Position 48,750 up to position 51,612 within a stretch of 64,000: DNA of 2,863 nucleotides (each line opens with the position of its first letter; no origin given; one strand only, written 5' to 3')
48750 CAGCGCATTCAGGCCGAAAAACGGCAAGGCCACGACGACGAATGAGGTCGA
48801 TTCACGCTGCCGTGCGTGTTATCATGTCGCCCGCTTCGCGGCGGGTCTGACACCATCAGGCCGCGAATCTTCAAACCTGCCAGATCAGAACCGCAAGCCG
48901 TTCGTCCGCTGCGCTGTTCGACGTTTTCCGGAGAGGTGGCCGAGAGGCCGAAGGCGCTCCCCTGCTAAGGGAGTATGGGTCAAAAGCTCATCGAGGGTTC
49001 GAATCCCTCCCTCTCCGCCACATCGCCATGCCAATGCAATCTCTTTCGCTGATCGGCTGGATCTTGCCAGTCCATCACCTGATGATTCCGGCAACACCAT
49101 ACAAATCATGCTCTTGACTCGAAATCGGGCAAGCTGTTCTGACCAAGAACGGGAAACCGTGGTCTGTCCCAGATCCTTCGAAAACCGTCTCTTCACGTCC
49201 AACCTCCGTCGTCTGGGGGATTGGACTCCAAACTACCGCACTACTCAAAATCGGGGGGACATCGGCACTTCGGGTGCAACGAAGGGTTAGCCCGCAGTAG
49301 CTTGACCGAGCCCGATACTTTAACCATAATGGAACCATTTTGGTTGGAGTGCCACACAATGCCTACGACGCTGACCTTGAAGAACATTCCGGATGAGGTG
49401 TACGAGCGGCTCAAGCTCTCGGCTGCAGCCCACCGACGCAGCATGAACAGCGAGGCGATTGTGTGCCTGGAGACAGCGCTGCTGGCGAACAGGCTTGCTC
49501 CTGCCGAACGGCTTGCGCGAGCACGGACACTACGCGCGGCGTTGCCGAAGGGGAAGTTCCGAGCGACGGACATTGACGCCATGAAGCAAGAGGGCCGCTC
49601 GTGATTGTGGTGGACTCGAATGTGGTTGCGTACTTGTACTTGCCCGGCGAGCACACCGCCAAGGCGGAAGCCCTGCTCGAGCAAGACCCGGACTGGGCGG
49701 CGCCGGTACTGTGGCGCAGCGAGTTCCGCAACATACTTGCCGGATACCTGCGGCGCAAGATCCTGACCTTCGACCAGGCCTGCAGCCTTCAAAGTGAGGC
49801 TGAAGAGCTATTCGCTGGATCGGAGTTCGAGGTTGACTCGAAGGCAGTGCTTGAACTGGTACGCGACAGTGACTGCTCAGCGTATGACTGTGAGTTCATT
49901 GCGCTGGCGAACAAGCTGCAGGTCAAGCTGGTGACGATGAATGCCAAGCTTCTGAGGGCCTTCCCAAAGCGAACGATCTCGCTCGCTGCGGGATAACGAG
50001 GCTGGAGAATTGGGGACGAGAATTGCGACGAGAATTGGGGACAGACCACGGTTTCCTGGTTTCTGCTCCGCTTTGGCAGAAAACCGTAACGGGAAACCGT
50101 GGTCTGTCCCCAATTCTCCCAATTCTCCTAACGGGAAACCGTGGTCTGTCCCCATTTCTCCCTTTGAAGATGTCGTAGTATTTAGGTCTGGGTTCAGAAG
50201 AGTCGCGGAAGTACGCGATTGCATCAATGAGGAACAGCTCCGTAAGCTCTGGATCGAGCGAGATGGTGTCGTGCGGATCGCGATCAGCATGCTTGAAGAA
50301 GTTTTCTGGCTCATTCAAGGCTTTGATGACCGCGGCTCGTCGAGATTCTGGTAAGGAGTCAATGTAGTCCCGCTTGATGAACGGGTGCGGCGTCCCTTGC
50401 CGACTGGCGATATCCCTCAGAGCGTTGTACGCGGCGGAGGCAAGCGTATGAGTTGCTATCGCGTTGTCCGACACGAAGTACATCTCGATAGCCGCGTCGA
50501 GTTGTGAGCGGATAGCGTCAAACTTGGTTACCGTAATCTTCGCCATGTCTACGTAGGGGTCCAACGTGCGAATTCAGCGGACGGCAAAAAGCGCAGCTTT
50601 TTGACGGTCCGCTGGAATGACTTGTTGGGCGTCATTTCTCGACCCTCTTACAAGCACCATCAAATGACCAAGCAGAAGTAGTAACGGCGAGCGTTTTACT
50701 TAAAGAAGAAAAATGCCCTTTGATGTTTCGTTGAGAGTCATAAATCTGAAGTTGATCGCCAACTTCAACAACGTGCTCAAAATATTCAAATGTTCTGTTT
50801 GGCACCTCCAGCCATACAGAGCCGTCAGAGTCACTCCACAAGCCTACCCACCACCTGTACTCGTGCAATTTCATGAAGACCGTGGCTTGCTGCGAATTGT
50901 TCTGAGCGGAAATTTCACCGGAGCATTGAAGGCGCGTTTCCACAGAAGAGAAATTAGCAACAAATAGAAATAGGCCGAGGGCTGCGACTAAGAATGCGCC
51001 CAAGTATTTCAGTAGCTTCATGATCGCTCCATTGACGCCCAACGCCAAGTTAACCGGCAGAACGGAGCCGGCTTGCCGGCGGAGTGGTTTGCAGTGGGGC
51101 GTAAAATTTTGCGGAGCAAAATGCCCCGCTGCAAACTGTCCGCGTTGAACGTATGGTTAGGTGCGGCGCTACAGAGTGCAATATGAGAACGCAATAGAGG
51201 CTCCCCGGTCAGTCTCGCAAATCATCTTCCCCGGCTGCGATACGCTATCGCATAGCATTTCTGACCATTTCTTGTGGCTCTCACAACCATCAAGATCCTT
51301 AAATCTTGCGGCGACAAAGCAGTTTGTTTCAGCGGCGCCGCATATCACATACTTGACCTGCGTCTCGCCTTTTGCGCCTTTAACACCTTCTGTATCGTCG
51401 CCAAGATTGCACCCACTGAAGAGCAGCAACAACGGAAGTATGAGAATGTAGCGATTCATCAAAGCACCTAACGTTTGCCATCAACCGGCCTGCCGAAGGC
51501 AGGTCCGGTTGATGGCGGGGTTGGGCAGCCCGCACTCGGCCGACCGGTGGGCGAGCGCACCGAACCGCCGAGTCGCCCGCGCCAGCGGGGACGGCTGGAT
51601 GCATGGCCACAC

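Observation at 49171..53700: Chromosomal integron: intact intI, attI and an array of about six cassettes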

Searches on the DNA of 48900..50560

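Call 51: search_with_rna_model(model_id=R2, source=window, start=48900, end=50560, filters=off, max_evalue=10, show_alignments=3)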
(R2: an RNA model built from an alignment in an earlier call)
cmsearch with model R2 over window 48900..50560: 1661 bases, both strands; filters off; matches with E-value up to 10: 11.
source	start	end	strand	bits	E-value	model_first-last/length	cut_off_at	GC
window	49197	49226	-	5.1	1.3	1-70/70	no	0.63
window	49197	49226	+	4.9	1.4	1-70/70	no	0.63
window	49689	49728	+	3.6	2.6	20-51/70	no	0.75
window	49524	49547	-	2.3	5.2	20-51/70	no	0.75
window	50447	50494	+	2.3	5.4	14-62/70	no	0.5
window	49686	49707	-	1.8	6.8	18-53/70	no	0.82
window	49318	49349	+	1.7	7.2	1-70/70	no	0.38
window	50126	50187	+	1.3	8.7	1-70/70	no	0.47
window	49962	50015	+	1.3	8.9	1-70/70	no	0.59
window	49260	49316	-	1.2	9.4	17-55/70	no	0.61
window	49785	49800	+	1.1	10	1-70/70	no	0.56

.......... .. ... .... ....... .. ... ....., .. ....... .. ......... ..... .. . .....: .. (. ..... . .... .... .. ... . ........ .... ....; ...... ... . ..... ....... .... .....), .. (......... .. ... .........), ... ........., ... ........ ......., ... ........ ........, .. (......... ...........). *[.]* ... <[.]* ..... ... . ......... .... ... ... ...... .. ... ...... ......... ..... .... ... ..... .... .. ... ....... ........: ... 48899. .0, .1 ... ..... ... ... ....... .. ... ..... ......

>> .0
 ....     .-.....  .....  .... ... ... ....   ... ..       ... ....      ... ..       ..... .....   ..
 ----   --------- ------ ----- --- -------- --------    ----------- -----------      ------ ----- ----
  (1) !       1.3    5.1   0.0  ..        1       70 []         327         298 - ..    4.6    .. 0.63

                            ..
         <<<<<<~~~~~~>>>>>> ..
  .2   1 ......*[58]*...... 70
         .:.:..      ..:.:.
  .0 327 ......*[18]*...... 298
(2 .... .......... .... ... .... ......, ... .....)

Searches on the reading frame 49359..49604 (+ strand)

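Call 11: search_protein_families(library=ncbifam, proteins=[window:49359-49604:+], max_evalue=0.01)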
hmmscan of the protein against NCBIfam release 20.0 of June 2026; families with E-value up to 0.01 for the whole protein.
window:49359-49604:+ (81 aa): 1 family
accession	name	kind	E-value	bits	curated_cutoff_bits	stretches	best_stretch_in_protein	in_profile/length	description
NF052309.1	conj_TF_TprA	exception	0.0079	16.6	150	1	10-52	12-55/81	ICE element conjugation transcription factor TprA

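Call 12: search_protein_families(library=pfam, proteins=[window:49359-49604:+], max_evalue=0.01)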
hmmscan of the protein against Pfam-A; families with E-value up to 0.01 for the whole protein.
window:49359-49604:+ (81 aa): 3 families
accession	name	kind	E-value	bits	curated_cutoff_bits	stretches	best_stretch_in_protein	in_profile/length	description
PF22513.2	FitA-like_RHH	-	4.2e-14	52.7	27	1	4-41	2-39/39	Antitoxin FitA-like, ribbon-helix-helix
PF03869.20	Arc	-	1.5e-07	31.6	20.4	1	10-42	11-43/50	Arc-like DNA binding domain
PF07878.17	RHH_5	-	0.0063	16.7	26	0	11-30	9-28/43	CopG-like RHH_1 or ribbon-helix-helix domain, RHH_5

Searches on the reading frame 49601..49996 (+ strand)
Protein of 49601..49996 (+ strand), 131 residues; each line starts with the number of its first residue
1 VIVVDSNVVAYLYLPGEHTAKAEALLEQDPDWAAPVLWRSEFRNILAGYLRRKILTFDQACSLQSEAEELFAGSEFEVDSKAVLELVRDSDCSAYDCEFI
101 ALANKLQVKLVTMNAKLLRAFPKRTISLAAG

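Call 11: search_protein_families(library=ncbifam, proteins=[window:49601-49996:+], max_evalue=0.01)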
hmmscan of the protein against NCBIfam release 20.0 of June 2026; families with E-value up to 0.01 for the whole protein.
window:49601-49996:+ (131 aa): 0 families

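Call 12: search_protein_families(library=pfam, proteins=[window:49601-49996:+], max_evalue=0.01)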
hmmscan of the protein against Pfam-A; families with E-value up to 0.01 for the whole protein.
window:49601-49996:+ (131 aa): 1 family
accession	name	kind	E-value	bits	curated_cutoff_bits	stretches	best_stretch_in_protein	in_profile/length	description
PF01850.27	PIN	-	3e-07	31.5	23.6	1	2-119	1-116/120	PIN domain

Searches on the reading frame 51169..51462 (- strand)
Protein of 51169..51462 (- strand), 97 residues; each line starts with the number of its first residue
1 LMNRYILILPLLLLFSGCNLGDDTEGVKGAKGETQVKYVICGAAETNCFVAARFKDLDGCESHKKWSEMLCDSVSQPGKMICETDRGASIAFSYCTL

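Call 11: search_protein_families(library=ncbifam, proteins=[window:51169-51462:-], max_evalue=0.01)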
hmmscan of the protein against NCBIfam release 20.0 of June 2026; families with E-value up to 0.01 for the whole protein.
window:51169-51462:- (97 aa): 0 families

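Call 12: search_protein_families(library=pfam, proteins=[window:51169-51462:-], max_evalue=0.01)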
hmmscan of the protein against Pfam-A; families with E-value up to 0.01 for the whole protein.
window:51169-51462:- (97 aa): 0 families

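Call 41: search_protein_families(library=padloc, proteins=[window:51169-51459:-], max_evalue=0.01)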
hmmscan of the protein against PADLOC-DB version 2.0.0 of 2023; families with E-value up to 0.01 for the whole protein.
window:51169-51459:- (96 aa): 0 families
